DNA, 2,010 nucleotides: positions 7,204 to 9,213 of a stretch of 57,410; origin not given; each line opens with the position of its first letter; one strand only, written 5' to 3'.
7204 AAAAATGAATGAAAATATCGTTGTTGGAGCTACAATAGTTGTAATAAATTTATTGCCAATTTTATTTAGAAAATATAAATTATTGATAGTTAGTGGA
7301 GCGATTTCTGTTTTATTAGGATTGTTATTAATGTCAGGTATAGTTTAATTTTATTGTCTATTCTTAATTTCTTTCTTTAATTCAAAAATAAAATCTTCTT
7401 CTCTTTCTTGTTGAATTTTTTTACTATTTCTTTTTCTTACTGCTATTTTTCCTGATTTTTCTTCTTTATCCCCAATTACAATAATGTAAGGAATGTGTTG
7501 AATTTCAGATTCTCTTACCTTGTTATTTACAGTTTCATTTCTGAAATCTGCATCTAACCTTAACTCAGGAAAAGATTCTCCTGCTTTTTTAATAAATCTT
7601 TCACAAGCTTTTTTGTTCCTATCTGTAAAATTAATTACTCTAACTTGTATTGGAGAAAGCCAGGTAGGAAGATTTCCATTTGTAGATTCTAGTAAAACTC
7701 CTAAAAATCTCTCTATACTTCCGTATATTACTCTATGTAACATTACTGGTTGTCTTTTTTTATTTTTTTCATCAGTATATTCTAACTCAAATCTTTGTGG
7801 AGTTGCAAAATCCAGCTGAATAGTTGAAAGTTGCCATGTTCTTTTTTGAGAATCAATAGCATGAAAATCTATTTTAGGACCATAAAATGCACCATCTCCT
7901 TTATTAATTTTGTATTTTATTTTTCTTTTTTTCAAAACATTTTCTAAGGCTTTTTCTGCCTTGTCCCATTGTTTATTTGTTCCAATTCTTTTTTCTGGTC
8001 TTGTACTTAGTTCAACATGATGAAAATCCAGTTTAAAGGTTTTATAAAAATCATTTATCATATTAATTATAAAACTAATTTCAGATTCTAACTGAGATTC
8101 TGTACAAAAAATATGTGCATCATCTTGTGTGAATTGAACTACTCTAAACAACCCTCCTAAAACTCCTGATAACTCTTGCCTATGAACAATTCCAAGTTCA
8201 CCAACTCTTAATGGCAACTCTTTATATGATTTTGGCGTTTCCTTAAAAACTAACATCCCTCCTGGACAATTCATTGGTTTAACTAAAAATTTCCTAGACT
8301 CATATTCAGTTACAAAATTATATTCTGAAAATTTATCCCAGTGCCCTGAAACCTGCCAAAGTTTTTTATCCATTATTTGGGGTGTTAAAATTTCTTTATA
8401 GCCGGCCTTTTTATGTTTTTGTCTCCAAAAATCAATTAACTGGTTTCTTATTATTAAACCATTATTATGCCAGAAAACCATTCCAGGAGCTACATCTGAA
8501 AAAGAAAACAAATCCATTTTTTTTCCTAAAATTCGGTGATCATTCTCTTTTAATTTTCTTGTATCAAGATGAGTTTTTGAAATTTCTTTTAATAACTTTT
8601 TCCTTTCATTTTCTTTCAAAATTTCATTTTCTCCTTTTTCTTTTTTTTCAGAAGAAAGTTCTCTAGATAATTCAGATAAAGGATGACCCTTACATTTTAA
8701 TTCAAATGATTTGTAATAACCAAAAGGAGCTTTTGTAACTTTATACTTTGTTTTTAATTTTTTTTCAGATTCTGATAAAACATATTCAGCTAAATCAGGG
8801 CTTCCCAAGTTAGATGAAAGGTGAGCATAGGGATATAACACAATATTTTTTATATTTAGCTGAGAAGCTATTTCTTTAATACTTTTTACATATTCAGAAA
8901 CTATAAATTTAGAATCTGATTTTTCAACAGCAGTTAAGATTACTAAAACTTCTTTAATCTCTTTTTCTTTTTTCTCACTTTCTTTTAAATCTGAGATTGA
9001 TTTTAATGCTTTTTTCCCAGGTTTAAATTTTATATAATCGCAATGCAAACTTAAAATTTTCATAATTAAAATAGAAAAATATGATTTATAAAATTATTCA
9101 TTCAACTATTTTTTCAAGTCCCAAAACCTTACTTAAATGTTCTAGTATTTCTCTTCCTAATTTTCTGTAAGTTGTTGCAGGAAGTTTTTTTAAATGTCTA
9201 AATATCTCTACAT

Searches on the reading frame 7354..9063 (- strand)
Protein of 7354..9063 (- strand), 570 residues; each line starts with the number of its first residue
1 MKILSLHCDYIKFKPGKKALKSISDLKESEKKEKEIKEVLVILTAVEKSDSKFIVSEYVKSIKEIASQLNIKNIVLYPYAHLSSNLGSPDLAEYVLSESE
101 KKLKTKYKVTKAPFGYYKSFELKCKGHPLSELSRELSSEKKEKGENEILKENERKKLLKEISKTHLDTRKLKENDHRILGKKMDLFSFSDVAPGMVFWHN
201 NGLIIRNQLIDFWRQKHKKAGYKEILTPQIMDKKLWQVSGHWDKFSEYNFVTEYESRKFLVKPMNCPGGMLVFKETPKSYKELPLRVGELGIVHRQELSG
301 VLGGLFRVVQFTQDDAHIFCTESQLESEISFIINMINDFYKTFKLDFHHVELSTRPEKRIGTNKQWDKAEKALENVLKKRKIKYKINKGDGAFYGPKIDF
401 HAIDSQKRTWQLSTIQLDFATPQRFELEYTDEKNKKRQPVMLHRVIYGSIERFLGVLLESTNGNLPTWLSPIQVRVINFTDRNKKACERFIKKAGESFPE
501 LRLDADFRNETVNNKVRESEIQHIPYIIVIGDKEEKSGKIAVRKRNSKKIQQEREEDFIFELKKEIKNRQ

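Call 39: search_protein_families(library=pfam, proteins=[window:7354-9063:-], max_evalue=0.00001)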
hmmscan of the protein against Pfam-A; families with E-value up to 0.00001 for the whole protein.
window:7354-9063:- (570 aa): 3 families
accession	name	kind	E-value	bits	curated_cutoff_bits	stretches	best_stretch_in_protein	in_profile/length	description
PF08915.16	tRNA-Thr_ED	-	3.6e-45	153.9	30.2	1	1-135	1-136/137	Archaea-specific editing domain of threonyl-tRNA synthetase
PF00587.30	tRNA-synt_2b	-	2.3e-44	152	29.3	1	254-460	5-178/179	tRNA synthetase class II core domain (G, H, P, S and T)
PF03129.25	HGTP_anticodon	-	6.5e-12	45.9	21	1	473-564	1-93/94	Anticodon binding domain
